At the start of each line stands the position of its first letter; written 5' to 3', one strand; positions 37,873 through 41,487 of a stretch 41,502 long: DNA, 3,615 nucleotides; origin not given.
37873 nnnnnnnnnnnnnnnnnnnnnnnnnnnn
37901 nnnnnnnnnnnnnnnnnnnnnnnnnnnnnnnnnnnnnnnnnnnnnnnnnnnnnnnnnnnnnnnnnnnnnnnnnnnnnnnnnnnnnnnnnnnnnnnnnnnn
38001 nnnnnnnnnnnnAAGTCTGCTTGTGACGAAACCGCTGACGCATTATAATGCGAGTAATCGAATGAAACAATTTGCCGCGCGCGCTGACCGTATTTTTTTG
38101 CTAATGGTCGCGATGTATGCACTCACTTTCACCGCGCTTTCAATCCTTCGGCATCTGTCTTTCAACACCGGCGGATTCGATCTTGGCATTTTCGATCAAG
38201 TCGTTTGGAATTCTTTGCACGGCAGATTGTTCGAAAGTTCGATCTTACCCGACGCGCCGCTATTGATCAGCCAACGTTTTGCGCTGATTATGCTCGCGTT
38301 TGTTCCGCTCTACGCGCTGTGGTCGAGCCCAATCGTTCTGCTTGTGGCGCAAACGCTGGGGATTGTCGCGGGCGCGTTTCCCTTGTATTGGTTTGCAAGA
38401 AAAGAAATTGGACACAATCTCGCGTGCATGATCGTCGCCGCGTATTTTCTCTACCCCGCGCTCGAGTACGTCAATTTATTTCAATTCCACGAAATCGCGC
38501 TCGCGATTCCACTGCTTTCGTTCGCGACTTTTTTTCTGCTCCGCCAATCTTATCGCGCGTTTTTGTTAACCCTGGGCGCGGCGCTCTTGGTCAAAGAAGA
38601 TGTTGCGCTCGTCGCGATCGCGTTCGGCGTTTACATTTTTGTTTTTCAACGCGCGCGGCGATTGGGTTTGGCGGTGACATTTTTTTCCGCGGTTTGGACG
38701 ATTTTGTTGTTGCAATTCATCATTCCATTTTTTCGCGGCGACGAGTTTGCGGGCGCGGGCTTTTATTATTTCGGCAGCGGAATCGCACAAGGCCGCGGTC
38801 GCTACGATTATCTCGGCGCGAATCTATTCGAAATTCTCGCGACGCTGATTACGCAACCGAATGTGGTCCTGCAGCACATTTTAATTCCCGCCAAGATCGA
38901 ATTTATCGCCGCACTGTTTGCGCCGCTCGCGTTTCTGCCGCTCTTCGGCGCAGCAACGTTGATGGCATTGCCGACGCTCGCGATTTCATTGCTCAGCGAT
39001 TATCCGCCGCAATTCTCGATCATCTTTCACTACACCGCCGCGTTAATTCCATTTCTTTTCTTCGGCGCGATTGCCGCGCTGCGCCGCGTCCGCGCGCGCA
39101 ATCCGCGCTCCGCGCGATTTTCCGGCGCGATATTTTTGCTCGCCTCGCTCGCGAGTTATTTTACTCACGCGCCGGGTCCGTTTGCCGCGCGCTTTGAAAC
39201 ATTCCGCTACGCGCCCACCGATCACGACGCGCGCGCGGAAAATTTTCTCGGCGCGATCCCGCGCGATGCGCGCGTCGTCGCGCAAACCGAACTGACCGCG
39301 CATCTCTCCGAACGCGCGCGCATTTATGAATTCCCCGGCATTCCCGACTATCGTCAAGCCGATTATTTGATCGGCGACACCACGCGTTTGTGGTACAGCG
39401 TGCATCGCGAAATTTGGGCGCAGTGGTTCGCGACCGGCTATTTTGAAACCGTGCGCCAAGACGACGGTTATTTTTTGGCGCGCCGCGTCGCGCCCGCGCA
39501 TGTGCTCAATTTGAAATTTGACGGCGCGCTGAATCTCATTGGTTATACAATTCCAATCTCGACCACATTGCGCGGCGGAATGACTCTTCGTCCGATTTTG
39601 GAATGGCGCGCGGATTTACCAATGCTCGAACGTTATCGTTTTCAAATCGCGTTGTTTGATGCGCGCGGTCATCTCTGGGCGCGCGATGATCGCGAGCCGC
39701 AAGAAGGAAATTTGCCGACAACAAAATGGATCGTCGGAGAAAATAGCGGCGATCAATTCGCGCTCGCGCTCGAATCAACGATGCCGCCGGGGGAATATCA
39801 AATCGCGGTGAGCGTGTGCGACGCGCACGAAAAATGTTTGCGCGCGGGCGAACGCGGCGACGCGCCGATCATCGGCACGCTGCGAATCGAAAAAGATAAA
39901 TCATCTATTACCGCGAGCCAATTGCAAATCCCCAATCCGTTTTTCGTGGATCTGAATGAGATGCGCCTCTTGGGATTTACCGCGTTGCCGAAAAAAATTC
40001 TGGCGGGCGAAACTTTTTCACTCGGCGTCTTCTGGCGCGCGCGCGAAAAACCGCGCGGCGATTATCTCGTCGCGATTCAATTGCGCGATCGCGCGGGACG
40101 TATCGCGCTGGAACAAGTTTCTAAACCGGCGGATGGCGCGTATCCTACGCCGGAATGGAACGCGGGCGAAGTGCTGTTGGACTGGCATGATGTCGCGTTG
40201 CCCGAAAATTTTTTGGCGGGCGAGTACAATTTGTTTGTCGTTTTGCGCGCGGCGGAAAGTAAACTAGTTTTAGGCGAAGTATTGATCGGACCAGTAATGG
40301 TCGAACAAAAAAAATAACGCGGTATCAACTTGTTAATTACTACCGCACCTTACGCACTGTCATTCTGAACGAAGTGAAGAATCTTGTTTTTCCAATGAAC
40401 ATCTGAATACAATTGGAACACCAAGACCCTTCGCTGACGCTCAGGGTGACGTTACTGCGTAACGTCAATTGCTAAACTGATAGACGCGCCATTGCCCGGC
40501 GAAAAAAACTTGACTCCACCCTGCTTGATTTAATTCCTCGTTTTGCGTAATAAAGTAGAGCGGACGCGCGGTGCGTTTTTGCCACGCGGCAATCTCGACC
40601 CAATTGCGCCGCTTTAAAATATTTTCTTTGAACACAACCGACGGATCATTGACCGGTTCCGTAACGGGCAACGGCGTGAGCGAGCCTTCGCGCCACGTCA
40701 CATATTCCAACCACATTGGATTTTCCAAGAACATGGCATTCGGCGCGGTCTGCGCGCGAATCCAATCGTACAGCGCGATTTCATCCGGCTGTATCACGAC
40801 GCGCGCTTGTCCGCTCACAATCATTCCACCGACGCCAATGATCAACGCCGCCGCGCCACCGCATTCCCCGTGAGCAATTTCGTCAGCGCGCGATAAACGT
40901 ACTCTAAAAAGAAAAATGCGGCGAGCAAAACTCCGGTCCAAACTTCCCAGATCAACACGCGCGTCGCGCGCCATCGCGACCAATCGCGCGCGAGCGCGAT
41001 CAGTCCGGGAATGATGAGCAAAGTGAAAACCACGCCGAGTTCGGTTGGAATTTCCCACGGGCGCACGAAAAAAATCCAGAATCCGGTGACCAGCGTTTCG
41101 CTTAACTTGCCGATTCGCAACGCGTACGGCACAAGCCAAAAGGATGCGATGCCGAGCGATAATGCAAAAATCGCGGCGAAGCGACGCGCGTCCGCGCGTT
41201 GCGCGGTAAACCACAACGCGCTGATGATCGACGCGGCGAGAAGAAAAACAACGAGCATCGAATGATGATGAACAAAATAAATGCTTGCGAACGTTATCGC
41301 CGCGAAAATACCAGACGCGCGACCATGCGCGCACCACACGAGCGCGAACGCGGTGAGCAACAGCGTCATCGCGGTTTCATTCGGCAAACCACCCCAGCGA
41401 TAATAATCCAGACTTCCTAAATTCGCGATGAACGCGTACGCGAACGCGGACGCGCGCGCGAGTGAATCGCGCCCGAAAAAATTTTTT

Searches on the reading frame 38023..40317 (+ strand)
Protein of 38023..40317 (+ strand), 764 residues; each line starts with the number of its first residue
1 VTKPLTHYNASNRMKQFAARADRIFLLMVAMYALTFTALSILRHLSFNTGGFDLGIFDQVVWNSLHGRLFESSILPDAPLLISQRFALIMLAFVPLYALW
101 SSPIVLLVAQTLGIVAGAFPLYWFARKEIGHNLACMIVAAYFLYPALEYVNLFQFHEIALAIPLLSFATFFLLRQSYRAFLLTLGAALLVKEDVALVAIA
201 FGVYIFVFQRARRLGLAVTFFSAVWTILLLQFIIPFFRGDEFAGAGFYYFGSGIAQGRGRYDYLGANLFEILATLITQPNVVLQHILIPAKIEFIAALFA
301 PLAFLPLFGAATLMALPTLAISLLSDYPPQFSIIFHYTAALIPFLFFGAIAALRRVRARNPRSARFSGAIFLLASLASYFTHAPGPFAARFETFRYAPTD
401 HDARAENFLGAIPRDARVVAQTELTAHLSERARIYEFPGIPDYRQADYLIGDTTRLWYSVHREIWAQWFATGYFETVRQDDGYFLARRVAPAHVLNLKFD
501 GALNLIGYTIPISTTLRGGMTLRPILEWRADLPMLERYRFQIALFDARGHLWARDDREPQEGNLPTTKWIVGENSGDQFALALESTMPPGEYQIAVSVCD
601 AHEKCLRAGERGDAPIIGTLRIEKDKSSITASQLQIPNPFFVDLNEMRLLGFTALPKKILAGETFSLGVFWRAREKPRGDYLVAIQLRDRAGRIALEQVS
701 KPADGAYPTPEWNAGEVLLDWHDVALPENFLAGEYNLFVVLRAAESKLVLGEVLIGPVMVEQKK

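Call 6: search_protein_families(library=pfam, proteins=[window:38023-40317:+], max_evalue=1)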
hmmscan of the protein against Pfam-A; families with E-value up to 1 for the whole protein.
window:38023-40317:+ (764 aa): 1 family
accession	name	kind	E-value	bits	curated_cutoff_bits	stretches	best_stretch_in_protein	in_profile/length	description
PF09852.15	DUF2079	-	1e-77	262.6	28.2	1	43-459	1-422/459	Predicted membrane protein (DUF2079)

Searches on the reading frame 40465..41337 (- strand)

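Call 6: search_protein_families(library=pfam, proteins=[window:40465-41337:-], max_evalue=1)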
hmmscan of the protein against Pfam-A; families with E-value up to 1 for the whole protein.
window:40465-41337:- (290 aa): 1 family
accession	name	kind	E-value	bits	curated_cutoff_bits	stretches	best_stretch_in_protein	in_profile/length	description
PF20604.3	DUF6798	-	0.061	13.5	26.9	1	185-208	2-25/61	Domain of unknown function (DUF6798)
